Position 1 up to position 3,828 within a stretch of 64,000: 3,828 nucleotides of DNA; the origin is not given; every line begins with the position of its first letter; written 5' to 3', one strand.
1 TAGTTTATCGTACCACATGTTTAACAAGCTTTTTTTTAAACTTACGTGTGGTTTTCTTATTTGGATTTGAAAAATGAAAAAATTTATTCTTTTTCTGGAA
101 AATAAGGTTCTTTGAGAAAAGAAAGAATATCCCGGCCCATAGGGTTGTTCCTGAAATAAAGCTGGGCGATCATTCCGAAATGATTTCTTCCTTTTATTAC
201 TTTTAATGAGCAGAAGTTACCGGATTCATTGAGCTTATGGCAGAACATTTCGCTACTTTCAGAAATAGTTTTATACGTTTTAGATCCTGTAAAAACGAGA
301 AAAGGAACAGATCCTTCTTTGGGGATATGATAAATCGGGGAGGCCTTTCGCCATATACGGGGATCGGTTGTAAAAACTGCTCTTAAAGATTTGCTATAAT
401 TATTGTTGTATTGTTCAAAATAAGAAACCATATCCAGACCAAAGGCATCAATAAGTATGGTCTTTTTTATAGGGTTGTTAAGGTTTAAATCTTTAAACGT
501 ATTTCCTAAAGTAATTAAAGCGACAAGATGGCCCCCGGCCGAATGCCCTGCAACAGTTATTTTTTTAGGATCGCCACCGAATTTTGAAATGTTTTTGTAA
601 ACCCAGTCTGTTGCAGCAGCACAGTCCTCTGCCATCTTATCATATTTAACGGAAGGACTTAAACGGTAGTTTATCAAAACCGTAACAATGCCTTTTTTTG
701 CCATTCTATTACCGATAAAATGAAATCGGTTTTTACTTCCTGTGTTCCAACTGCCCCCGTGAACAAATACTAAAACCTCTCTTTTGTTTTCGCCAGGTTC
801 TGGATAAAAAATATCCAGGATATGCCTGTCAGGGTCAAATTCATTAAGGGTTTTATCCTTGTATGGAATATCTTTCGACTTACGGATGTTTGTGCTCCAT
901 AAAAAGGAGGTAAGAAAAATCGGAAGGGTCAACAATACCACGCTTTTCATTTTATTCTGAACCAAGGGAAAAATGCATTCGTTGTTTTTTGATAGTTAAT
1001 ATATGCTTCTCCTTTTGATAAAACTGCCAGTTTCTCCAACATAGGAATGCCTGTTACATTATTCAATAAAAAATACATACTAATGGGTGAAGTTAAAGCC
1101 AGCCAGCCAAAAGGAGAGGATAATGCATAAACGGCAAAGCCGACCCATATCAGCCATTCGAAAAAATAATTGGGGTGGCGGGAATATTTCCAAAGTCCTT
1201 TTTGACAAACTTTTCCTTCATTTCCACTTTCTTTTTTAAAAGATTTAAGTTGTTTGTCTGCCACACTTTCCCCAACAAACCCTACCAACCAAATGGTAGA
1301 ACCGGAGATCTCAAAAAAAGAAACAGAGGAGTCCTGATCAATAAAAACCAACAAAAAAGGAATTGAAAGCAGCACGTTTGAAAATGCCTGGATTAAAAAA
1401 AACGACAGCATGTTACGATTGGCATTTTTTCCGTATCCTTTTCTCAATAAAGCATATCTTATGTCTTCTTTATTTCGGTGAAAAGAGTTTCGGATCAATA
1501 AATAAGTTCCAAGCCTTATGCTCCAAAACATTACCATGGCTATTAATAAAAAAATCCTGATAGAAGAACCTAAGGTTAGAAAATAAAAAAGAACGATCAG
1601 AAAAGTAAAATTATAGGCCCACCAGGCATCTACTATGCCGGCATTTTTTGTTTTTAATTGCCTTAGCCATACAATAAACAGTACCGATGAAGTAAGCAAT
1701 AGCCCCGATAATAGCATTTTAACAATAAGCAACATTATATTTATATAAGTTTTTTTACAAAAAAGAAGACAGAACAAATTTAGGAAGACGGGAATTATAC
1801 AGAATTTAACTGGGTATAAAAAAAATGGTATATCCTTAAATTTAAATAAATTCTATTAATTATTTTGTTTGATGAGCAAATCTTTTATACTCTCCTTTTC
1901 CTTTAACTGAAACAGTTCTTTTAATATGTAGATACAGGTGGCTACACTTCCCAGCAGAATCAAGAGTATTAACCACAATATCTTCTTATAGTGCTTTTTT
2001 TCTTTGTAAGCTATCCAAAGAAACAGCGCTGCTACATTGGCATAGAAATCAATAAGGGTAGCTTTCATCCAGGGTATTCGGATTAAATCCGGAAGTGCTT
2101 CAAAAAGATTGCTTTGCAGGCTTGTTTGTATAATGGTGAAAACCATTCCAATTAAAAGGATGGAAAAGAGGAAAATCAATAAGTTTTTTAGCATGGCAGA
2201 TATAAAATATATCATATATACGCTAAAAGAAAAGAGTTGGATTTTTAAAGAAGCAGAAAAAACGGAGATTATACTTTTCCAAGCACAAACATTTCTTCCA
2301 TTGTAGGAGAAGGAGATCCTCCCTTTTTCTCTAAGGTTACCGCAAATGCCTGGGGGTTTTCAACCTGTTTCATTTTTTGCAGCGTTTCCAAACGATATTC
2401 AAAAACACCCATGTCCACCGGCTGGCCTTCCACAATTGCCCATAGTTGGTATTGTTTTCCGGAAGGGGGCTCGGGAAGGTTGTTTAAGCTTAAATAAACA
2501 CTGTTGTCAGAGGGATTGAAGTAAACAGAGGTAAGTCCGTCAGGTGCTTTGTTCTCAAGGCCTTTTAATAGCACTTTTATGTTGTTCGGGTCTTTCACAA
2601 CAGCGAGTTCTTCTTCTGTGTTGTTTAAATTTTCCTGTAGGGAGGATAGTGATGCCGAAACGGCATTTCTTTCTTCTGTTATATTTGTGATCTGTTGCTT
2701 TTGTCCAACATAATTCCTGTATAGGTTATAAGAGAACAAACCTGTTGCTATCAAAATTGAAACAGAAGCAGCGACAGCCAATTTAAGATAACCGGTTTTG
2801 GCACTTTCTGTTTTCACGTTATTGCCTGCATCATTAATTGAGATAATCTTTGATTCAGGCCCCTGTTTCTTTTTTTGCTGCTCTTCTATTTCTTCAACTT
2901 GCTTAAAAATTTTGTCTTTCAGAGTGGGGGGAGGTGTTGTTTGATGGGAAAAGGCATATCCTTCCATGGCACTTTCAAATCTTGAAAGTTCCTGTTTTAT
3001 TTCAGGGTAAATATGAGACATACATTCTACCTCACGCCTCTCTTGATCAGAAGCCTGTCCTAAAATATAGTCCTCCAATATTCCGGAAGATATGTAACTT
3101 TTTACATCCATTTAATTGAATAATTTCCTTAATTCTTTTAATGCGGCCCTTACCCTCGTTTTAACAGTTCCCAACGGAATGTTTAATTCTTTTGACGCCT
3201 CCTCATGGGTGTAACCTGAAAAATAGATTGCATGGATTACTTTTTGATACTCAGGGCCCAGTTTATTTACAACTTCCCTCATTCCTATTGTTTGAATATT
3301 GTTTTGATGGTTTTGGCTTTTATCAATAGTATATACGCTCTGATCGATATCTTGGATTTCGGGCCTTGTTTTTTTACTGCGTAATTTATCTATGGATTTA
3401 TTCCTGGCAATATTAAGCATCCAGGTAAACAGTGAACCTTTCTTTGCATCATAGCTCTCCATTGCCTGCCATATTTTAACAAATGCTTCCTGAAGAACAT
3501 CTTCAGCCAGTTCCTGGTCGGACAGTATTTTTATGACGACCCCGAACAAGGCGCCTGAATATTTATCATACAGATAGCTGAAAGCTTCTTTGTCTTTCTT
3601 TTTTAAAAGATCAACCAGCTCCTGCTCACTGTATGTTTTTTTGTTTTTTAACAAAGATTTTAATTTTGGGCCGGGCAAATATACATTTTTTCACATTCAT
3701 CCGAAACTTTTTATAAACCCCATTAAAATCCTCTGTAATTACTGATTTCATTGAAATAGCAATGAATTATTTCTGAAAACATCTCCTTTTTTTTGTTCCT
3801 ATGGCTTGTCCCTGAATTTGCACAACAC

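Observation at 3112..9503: ECF sigma/anti-sigma pair divergent from a GT2 / SGNH / WecB / flavoprotein operon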

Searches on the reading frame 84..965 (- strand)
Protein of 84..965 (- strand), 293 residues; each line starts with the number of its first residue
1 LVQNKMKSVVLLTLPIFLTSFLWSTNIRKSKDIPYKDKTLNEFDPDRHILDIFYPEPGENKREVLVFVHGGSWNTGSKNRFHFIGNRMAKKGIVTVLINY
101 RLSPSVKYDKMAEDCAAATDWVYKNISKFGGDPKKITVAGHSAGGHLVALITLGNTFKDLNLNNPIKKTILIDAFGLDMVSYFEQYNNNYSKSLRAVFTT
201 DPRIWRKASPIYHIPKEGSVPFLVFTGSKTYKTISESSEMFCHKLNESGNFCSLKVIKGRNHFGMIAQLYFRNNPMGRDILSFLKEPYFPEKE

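Call 4: search_protein_families(library=pfam, proteins=[window:84-965:-], max_evalue=0.01)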
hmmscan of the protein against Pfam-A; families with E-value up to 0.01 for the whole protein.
window:84-965:- (293 aa): 8 families
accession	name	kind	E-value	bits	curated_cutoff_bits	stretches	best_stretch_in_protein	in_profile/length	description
PF20434.5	BD-FAE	-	3.5e-34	118.6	26.8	1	50-245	1-215/215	BD-FAE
PF07859.19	Abhydrolase_3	-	5.1e-25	88.9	25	1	65-262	1-206/210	alpha/beta hydrolase fold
PF00135.34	COesterase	-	4.2e-23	82.5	27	1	49-159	87-208/515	Carboxylesterase family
PF00326.27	Peptidase_S9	-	2e-09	37.7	22.6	1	110-265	43-188/213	Prolyl oligopeptidase family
PF12697.13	Abhydrolase_6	-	4.4e-05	24.7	26.3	1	65-180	1-94/217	Alpha/beta hydrolase family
PF12146.15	Hydrolase_4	-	0.0037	17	27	0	60-153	2-95/239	Serine aminopeptidase, S33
PF07224.18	Chlorophyllase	-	0.0082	15.4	26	0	60-162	40-144/301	Chlorophyllase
PF12740.14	PETase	-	0.0092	15.8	28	0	52-146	44-137/263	PET hydrolase-like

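Call 5: search_protein_families(library=ncbifam, proteins=[window:84-965:-], max_evalue=0.01)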
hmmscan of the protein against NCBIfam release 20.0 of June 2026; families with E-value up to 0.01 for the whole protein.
window:84-965:- (293 aa): 11 families
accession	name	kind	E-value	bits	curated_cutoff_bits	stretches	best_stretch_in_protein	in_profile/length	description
NF058653.1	LipP1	equivalog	9.5e-23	80.5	350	1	53-153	62-163/300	LipP1 family hormone-sensitive lipase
NF058665.1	HaHSL_fam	equivalog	1.2e-22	80.6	320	1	44-279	45-258/260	hormone-sensitive lipase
NF052354.1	EstLipQMycob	equivalog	6.7e-22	77.7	700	1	48-250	149-361/418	esterase LipQ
NF033149.0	CHL_hydrolase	equivalog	8e-15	54.5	500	1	52-152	65-166/310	chloramphenicol hydrolase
NF007547.0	PRK10162.1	equivalog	1e-13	50.9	389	1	52-153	76-176/321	acetyl esterase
NF058651.1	GESAG_HSLs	subfamily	3.9e-13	49.1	430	1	59-169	64-169/296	GESAG motif subfamily hormone-sensitive lipase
NF058649.1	GTSAG_HSLs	subfamily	1.3e-08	34.6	380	1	52-153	79-176/312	GTSAG motif subfamily hormone-sensitive lipase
NF058650.1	GCSAG_HSLs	subfamily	2.6e-07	30.5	410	1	59-150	82-169/314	GCSAG motif subfamily hormone-sensitive lipase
NF052620.1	AryltfaseLP1002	equivalog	3.8e-06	26.5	300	1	60-152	30-124/265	lp_1002 family arylesterase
NF042968.1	AcxylEst_AxeA1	equivalog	6.1e-06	24.8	700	1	62-157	49-143/459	acetylxylan esterase AxeA1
NF041556.1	tannase_B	equivalog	0.0041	16.4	300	1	114-152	135-173/463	subtype B tannase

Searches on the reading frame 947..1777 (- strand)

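Call 4: search_protein_families(library=pfam, proteins=[window:947-1777:-], max_evalue=0.01)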
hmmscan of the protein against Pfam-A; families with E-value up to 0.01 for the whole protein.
window:947-1777:- (276 aa): 4 families
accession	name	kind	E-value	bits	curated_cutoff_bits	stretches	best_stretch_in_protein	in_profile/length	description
PF06966.17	DUF1295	-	2.4e-63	214.2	20.4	1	37-266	2-235/235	Protein of unknown function (DUF1295)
PF02544.21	Steroid_dh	-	1.7e-10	41.5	22.6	1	148-220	33-106/150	3-oxo-5-alpha-steroid 4-dehydrogenase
PF04191.18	PEMT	-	0.00047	21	25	1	185-239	40-91/105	Phospholipid methyltransferase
PF04140.19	ICMT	-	0.0024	18.7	24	1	187-215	32-59/95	Isoprenylcysteine carboxyl methyltransferase (ICMT) family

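Call 5: search_protein_families(library=ncbifam, proteins=[window:947-1777:-], max_evalue=0.01)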
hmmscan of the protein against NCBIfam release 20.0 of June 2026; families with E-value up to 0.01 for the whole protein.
window:947-1777:- (276 aa): 1 family
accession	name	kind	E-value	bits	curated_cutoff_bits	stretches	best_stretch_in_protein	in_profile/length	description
NF040696.1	isopcys_mtase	equivalog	0.00039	20.3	160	1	183-272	105-189/190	protein-S-isoprenylcysteine O-methyltransferase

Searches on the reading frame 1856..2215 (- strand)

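Call 4: search_protein_families(library=pfam, proteins=[window:1856-2215:-], max_evalue=0.01)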
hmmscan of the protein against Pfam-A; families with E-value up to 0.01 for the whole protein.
window:1856-2215:- (119 aa): 1 family
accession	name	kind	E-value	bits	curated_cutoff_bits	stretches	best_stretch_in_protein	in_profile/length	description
PF07343.16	DUF1475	-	1e-19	71.7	22.3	1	15-118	132-233/236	Protein of unknown function (DUF1475)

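Call 5: search_protein_families(library=ncbifam, proteins=[window:1856-2215:-], max_evalue=0.01)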
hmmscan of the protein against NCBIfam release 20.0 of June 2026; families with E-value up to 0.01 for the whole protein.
window:1856-2215:- (119 aa): 0 families

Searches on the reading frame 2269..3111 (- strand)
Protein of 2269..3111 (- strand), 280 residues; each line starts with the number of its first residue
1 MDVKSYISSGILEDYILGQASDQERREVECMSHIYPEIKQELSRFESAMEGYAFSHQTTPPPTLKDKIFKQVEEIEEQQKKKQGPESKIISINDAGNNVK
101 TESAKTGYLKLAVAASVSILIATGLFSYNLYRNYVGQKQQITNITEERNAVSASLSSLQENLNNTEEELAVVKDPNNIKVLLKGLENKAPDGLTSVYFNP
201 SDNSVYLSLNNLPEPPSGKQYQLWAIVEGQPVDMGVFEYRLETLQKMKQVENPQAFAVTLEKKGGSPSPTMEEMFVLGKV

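Call 4: search_protein_families(library=pfam, proteins=[window:2269-3111:-], max_evalue=0.01)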
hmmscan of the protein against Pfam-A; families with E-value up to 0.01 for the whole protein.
window:2269-3111:- (280 aa): 1 family
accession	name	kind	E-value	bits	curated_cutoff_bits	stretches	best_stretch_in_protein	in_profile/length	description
PF10099.14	RskA_C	-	4.1e-23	82.6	29.4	1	112-270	2-130/135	Anti-sigma-K factor rskA, C-terminal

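Call 5: search_protein_families(library=ncbifam, proteins=[window:2269-3111:-], max_evalue=0.01)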
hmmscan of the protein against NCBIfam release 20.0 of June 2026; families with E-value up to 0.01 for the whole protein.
window:2269-3111:- (280 aa): 4 families
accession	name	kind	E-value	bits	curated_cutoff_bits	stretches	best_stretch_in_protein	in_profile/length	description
NF052375.1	antisigma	equivalog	9e-31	107.6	100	2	186-271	132-215/217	anti-sigma factor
NF010501.0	PRK13920.1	subfamily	3.3e-23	82.5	225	2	201-273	140-207/213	putative anti-sigmaE protein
TIGR02767.1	TraG-Ti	equivalog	0.00068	18.6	686.2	1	69-230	277-426/623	Ti-type conjugative transfer system protein TraG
NF008173.0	PRK10920.1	equivalog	0.0062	15.7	313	1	80-170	6-91/390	uroporphyrinogen-III C-methyltransferase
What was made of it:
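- On ECF sigma factor / RskA anti-sigma pair: The two genes abut at 3111/3112 (calls 4, 5).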

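Call 43: find_homologous_proteins(query=window:2269-3111:-, max_evalue=1e-8)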
Query window:2269-3111:- (280 aa): 3782 proteins with E <= 1e-8 among 5200 candidates; the best 120 are listed.
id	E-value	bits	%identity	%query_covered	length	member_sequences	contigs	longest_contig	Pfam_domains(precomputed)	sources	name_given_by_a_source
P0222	2.1e-177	606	100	100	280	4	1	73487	PF10099.15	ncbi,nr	ncbi:MAG: anti-sigma factor [Bacteroidetes bacterium]|nr:anti-sigma factor [Bacteroidota bacterium]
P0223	2.3e-158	544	90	100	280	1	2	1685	PF10099.15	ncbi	-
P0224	7.4e-100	352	60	100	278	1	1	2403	PF10099.15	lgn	-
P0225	1.9e-66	242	46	100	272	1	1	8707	PF10099.15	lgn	-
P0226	2.7e-65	239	45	100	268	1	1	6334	PF10099.15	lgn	-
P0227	9.4e-65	237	44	100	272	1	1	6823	PF10099.15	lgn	-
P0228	4.2e-64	235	43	100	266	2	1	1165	PF10099.15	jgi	-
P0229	1.8e-63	233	43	100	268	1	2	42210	PF10099.15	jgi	-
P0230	3.7e-63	232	42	100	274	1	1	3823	PF10099.15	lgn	-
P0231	5.4e-63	231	46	100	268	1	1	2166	PF10099.15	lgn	-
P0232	8.4e-63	230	44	100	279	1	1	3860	PF10099.15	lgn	-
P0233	2.4e-62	229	42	100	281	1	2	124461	PF10099.15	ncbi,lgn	-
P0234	3.5e-62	228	44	100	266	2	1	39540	PF10099.15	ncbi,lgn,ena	-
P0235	4.5e-62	228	43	100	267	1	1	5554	PF10099.15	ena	-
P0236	5.0e-62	228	42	100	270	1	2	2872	PF10099.15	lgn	-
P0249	7.7e-60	221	42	100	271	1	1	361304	PF10099.15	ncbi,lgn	ncbi:MAG: anti-sigma factor domain-containing protein [Thermaurantimonas sp.]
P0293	2.2e-55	206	39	100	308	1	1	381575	PF10099.15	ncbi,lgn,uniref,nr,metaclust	ncbi:Anti-sigma-K factor rskA [Dyadobacter koreensis]|uniref:Anti-sigma-K factor rskA n=1 Tax=Dyadob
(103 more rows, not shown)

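Call 44: find_encoding_contigs(protein=P0233, flank=6000, max_places=1)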
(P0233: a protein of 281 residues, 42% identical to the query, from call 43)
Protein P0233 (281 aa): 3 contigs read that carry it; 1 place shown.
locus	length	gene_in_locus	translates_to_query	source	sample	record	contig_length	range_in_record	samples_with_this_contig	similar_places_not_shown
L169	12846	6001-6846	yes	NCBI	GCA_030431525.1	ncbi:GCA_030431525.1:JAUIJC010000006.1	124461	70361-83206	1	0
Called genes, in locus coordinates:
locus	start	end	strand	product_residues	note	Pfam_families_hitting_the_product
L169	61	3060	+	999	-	PF01979:Amidohydro_1, PF07969:Amidohydro_3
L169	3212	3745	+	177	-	-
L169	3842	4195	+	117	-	-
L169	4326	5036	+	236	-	PF12099:DUF3575 (faint)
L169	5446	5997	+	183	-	PF07638:Sigma70_ECF, PF04542:Sigma70_r2, PF08281:Sigma70_r4_2, PF04545:Sigma70_r4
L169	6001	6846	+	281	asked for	PF10099:RskA_C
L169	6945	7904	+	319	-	PF03417:AAT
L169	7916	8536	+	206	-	-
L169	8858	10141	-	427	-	PF00150:Cellulase, PF18962:Por_Secre_tail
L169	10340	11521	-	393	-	PF18962:Por_Secre_tail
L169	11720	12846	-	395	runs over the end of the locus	PF05359:DUF748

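Call 45: find_encoding_contigs(protein=P0249, flank=6000, max_places=1)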
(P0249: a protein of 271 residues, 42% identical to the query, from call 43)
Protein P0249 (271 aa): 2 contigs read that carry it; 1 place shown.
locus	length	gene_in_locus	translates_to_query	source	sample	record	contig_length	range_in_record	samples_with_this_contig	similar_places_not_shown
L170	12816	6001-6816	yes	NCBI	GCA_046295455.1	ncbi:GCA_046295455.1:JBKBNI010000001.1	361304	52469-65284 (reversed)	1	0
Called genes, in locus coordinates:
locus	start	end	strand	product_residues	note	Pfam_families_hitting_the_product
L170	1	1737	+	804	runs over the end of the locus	PF02737:3HCDH_N, PF00725:3HCDH, PF00378:ECH_1, PF16113:ECH_2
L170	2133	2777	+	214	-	-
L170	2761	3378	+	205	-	PF01121:CoaE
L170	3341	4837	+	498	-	PF03853:YjeF_N, PF01256:Carb_kinase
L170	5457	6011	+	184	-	PF04542:Sigma70_r2, PF08281:Sigma70_r4_2, PF04545:Sigma70_r4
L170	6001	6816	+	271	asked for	PF10099:RskA_C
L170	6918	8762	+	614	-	PF07452:CHRD, PF18962:Por_Secre_tail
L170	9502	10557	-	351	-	PF03741:TerC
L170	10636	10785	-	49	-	-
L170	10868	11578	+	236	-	PF09365:DUF2461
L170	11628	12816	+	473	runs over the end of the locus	-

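Call 46: find_encoding_contigs(protein=P0293, flank=6000, max_places=1)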
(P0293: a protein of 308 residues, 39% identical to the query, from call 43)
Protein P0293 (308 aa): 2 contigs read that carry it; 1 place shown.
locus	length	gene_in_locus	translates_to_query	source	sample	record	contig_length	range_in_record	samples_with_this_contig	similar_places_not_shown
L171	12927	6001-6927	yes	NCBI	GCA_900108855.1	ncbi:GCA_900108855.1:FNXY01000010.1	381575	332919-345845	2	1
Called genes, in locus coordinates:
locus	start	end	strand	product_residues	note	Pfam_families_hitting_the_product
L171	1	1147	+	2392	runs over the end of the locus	PF14349:SprA_N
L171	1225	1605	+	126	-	PF01597:GCV_H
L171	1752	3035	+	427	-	PF12890:DHOase, PF01979:Amidohydro_1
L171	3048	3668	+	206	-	PF13858:DUF4199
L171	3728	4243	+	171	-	PF13858:DUF4199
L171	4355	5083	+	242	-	PF12730:ABC2_membrane_4, PF10920:DUF2705 (weak), PF12698:ABC2_membrane_3, PF12679:ABC2_membrane_2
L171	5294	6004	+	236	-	PF07638:Sigma70_ECF (weak), PF04542:Sigma70_r2, PF08281:Sigma70_r4_2, PF04545:Sigma70_r4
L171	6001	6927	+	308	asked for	PF10099:RskA_C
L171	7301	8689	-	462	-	PF01408:GFO_IDH_MocA (faint), PF16490:Oxidoreduct_C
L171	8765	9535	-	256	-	PF01182:Glucosamine_iso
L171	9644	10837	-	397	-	PF01979:Amidohydro_1, PF07969:Amidohydro_3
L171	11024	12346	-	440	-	PF07690:MFS_1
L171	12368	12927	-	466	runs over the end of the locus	PF01408:GFO_IDH_MocA, PF22725:GFO_IDH_MocA_C3 (weak), PF19051:GFO_IDH_MocA_C2 (weak)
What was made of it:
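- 2269..3111 (-): RskA-type anti-sigma factor, abutting the sigma gene. The family has 3782 homologues, and its neighbourhoods vary in loci L169-L171 (calls 43-46).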

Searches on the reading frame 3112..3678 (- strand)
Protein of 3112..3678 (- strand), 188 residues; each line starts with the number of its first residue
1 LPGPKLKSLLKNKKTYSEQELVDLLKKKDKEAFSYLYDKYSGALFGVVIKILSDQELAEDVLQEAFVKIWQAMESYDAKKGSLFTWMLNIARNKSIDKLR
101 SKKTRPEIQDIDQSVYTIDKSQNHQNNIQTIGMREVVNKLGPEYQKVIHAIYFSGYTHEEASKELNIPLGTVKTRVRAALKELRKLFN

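Call 4: search_protein_families(library=pfam, proteins=[window:3112-3678:-], max_evalue=0.01)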
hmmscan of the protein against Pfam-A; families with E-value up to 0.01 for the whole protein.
window:3112-3678:- (188 aa): 5 families
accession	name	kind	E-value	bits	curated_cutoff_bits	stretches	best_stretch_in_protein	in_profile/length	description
PF04542.20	Sigma70_r2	-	1e-17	64.1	24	1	36-103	1-69/71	Sigma-70 region 2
PF08281.18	Sigma70_r4_2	-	8.5e-12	45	25.7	1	134-183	5-54/54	Sigma-70, region 4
PF04545.22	Sigma70_r4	-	1.4e-10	41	24.1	1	138-185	3-50/50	Sigma-70, region 4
PF07638.17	Sigma70_ECF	-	2.2e-08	34.7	21.1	1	29-179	15-175/185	ECF sigma factor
PF21524.3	SAMD1_WH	-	0.0086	16.6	24.5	0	95-118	6-29/63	SAM domain-containing protein 1, WH domain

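Call 5: search_protein_families(library=ncbifam, proteins=[window:3112-3678:-], max_evalue=0.01)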
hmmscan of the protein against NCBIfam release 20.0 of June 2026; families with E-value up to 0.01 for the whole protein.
window:3112-3678:- (188 aa): 101 families (the best 25 are shown)
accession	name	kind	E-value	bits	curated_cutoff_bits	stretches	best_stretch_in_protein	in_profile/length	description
NF007228.0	PRK09646.1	subfamily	4.8e-38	130.8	226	1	13-186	12-189/194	ECF RNA polymerase sigma factor SigK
NF010500.0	PRK13919.1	subfamily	1.7e-36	126.1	226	1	14-185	6-181/186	putative RNA polymerase sigma E protein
NF007227.0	PRK09645.1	subfamily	1.8e-35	122.5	202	1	26-186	8-169/177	sigma-70 family RNA polymerase sigma factor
NF009172.0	PRK12519.1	subfamily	1.3e-34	119.4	222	1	11-186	9-188/194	RNA polymerase sigma factor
NF009167.0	PRK12514.1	equivalog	1.1e-31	110.1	265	1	21-185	10-176/180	RNA polymerase sigma factor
NF009189.0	PRK12537.1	equivalog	1.1e-30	106.5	261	1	26-185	18-179/182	RNA polymerase sigma factor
TIGR02937.1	sigma70-ECF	superfamily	3.9e-30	104.7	42.9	1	31-185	1-163/165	sigma-70 family RNA polymerase sigma factor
NF007216.0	PRK09638.1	equivalog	1.5e-29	103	194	1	16-185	3-172/180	RNA polymerase sigma factor SigY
NF008890.0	PRK11924.1-3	equivalog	6.8e-29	100.7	284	1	15-187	23-201/205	RNA polymerase sigma factor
NF009178.0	PRK12526.1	equivalog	1.7e-28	99.6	301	1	15-185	27-204/211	RNA polymerase sigma factor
TIGR02985.1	Sig70_bacteroi1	subfamily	4.1e-28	98.6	126.4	1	31-185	1-160/162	RNA polymerase sigma-70 factor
NF009168.0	PRK12515.1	subfamily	3.4e-26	91.9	236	1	13-186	4-178/189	RNA polymerase sigma factor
NF009183.0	PRK12531.1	equivalog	5.8e-26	91.5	353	1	19-185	15-187/194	RNA polymerase sigma factor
NF009186.0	PRK12534.1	equivalog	1.1e-25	90.5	267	1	27-184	21-182/187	RNA polymerase sigma factor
NF009195.0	PRK12543.1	subfamily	1.1e-25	90.3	197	1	17-185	6-176/192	RNA polymerase sigma factor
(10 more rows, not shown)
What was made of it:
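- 3112..3678 (-): ECF sigma factor (SigK-like). It is adjacent to the operon but not shown to be linked to it. The likely true start is 3654. Calls 4 and 5.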
